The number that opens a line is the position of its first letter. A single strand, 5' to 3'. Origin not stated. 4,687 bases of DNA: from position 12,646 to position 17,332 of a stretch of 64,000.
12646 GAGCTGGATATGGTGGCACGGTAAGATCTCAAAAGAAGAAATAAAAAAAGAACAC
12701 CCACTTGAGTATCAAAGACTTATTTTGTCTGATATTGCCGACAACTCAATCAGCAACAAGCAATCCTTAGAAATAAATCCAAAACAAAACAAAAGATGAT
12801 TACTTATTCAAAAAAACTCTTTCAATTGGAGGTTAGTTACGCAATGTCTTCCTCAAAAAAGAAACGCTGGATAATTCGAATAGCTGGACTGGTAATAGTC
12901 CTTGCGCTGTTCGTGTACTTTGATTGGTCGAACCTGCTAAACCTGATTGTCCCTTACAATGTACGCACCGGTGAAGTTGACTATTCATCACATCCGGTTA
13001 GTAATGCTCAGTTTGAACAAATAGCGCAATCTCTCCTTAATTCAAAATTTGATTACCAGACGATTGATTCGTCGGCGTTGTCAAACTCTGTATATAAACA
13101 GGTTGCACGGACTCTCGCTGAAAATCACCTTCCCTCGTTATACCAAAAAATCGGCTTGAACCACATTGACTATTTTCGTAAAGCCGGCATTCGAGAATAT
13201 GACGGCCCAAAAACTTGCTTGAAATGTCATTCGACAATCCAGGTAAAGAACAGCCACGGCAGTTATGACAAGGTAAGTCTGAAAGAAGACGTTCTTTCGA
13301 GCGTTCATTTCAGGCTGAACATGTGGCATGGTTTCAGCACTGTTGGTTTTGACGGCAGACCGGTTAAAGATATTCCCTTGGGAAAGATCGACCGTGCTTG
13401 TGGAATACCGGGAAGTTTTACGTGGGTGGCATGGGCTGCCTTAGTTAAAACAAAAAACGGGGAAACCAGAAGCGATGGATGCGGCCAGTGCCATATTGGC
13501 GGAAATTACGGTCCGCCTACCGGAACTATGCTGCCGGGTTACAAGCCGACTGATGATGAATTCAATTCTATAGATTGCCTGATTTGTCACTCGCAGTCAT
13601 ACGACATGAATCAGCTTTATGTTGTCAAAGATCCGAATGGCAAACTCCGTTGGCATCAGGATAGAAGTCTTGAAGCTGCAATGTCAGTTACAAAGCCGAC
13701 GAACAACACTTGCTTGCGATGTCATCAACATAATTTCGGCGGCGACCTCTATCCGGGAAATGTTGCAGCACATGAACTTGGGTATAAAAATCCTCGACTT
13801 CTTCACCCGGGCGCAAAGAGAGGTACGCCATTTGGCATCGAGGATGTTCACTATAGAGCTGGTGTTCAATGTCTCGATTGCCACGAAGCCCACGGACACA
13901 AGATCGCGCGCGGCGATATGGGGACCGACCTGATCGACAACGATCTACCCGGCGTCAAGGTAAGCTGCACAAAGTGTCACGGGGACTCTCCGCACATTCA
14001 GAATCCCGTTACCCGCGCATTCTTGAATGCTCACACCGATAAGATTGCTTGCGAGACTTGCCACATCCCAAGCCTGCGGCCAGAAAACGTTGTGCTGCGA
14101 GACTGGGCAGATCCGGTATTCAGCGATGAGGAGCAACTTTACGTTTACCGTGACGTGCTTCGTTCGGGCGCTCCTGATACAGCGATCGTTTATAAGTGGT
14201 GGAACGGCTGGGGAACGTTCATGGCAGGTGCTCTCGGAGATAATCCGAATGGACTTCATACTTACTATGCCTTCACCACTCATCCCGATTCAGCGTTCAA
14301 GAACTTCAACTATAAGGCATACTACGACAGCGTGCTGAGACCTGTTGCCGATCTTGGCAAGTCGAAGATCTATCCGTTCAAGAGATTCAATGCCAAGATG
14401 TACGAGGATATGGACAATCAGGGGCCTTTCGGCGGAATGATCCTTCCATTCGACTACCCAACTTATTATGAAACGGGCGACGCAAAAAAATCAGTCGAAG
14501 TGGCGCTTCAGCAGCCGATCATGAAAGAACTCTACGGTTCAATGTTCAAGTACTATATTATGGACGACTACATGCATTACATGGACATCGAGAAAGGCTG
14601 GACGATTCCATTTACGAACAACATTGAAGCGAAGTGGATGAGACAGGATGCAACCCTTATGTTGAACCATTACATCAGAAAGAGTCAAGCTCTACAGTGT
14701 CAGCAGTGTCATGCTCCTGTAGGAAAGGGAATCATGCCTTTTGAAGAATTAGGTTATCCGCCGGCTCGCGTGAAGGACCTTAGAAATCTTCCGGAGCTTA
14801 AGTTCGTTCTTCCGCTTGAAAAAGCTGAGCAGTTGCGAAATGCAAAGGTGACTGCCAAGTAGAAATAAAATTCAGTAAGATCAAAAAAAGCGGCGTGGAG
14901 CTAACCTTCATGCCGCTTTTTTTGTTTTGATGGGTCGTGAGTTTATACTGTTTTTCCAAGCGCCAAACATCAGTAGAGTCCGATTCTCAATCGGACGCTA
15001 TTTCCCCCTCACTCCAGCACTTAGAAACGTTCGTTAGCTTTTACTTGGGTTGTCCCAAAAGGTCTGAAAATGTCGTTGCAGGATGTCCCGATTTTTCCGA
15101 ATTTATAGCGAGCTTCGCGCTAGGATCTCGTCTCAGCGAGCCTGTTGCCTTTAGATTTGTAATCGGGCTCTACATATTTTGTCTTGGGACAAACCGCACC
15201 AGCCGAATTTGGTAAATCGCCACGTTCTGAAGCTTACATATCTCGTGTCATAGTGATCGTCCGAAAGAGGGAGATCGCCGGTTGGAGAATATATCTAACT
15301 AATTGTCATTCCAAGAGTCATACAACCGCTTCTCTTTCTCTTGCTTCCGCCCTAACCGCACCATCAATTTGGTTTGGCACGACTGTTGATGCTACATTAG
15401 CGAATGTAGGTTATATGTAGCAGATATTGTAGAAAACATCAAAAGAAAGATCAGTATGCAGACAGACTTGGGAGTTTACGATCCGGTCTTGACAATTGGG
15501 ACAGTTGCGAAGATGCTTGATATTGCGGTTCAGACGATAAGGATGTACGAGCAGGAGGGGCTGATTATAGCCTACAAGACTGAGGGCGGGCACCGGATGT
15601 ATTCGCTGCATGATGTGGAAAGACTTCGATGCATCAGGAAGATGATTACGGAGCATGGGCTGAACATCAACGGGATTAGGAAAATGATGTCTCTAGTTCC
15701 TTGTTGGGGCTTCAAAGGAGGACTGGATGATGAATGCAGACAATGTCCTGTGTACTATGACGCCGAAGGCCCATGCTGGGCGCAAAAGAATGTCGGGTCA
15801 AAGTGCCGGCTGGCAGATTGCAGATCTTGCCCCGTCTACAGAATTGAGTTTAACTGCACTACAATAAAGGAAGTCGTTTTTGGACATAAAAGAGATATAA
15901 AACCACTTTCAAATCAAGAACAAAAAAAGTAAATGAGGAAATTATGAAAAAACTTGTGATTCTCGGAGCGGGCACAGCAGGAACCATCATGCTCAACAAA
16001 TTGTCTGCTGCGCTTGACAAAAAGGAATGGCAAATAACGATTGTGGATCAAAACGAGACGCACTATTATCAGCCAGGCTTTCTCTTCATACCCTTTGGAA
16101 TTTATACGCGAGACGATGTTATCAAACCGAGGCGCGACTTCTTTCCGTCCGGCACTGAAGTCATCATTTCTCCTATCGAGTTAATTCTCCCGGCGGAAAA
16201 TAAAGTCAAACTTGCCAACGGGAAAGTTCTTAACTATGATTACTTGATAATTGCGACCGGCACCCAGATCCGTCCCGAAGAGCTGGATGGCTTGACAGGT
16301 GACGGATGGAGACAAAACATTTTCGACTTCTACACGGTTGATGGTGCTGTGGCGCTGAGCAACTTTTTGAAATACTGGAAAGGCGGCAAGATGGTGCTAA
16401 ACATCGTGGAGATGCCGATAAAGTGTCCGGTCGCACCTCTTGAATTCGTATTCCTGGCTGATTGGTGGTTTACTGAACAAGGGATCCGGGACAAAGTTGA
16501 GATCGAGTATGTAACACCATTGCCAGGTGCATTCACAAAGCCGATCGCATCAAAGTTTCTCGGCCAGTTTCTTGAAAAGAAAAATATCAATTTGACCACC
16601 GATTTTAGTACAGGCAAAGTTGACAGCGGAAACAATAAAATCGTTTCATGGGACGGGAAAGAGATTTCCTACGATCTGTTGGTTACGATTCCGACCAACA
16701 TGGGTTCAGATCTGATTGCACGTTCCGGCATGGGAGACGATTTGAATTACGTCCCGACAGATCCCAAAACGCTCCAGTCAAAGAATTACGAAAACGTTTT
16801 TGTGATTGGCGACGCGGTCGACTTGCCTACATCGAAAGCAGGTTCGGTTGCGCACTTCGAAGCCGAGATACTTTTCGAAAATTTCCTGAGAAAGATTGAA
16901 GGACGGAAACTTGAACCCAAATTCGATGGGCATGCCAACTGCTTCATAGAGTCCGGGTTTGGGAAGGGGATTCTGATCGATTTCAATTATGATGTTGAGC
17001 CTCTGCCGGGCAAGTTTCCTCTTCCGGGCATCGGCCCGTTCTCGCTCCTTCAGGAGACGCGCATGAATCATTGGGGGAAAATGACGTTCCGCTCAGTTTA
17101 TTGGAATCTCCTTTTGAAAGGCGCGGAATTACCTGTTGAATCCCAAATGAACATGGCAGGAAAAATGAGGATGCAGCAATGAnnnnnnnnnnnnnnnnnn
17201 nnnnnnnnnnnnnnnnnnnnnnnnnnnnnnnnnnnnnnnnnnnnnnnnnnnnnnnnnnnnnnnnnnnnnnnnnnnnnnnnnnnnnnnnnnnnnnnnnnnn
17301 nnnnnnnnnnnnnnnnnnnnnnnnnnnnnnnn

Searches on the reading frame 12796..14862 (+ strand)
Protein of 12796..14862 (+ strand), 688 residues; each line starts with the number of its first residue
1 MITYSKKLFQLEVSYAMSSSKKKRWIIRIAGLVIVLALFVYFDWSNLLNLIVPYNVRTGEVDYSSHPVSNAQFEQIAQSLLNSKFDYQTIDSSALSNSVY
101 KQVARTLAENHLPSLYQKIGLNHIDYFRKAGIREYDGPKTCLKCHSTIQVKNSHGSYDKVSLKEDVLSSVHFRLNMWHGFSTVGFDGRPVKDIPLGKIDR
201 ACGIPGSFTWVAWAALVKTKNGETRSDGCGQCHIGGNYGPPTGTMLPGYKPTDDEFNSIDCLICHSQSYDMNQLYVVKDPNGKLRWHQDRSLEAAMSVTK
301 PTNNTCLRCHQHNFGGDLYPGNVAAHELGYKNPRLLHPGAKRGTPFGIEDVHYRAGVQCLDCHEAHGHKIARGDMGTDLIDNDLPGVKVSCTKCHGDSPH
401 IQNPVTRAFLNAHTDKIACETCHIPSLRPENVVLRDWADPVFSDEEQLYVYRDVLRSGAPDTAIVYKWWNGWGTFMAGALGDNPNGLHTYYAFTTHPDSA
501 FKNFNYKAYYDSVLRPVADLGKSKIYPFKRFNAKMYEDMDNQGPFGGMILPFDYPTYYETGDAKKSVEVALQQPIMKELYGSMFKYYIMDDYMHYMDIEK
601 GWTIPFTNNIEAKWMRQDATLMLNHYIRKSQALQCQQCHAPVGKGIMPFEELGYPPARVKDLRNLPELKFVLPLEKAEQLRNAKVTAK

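Call 74: search_protein_families(library=pfam, proteins=[window:12796-14862:+], max_evalue=0.001)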
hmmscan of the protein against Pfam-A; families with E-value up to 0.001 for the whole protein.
window:12796-14862:+ (688 aa): 6 families
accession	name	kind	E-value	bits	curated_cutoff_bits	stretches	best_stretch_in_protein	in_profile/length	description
PF14522.11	Cytochrome_C7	-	1.8e-09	37.7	24.8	1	350-423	6-66/67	Cytochrome c7 and related cytochrome c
PF14537.11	Cytochrom_c3_2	-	1e-07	32.7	25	1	351-423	1-64/79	Cytochrome c3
PF13435.11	Cytochrome_C554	-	9.5e-06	26.9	20.8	0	388-423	48-83/84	Cytochrome c554 and c-prime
PF22113.1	Mtrc-MtrF_II-IV_dom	-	1.5e-05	25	30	0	249-365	72-165/176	Outer membrane cytochrome MtrC/MtrF-like, domains II/IV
PF09699.15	Paired_CXXCH_1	-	1.7e-05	24.9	20.6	0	356-368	7-18/41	Doubled CXXCH motif (Paired_CXXCH_1)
PF11783.13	Cytochrome_cB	-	9.2e-05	22.8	22.1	1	521-640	81-171/173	Cytochrome c bacterial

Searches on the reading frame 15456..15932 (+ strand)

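Call 74: search_protein_families(library=pfam, proteins=[window:15456-15932:+], max_evalue=0.001)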
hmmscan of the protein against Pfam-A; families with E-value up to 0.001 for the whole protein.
window:15456-15932:+ (158 aa): 3 families
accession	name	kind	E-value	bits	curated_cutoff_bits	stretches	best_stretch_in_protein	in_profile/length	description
PF13411.12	MerR_1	-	5.6e-18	65.2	21.6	1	13-79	2-67/69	MerR HTH family regulatory protein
PF00376.29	MerR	-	1.4e-11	44.4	28.2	1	13-49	1-38/38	MerR family regulatory protein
PF12728.13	HTH_17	-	1.3e-05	25.8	27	1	11-57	1-46/51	Helix-turn-helix domain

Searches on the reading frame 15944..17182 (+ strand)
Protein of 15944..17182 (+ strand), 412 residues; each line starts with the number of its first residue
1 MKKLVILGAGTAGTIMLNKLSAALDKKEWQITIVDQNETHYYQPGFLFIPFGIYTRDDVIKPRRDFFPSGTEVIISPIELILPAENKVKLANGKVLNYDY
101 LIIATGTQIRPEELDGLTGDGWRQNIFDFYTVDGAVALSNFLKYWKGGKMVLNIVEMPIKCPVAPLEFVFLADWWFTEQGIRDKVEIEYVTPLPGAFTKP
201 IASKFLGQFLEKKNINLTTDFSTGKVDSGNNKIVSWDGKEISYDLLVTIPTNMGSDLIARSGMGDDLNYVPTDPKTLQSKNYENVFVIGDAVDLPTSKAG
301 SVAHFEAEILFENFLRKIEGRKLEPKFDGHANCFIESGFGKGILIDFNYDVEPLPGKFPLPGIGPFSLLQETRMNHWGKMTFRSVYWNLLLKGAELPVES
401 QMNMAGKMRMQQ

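Call 74: search_protein_families(library=pfam, proteins=[window:15944-17182:+], max_evalue=0.001)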
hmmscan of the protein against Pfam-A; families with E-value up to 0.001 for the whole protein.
window:15944-17182:+ (412 aa): 2 families
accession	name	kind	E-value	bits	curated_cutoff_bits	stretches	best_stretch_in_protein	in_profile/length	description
PF07992.20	Pyr_redox_2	-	2.4e-13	50.6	26.1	1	3-123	2-120/291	Pyridine nucleotide-disulphide oxidoreductase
PF13454.12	NAD_binding_9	-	0.00034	21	21.8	0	5-38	1-34/155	FAD-NAD(P)-binding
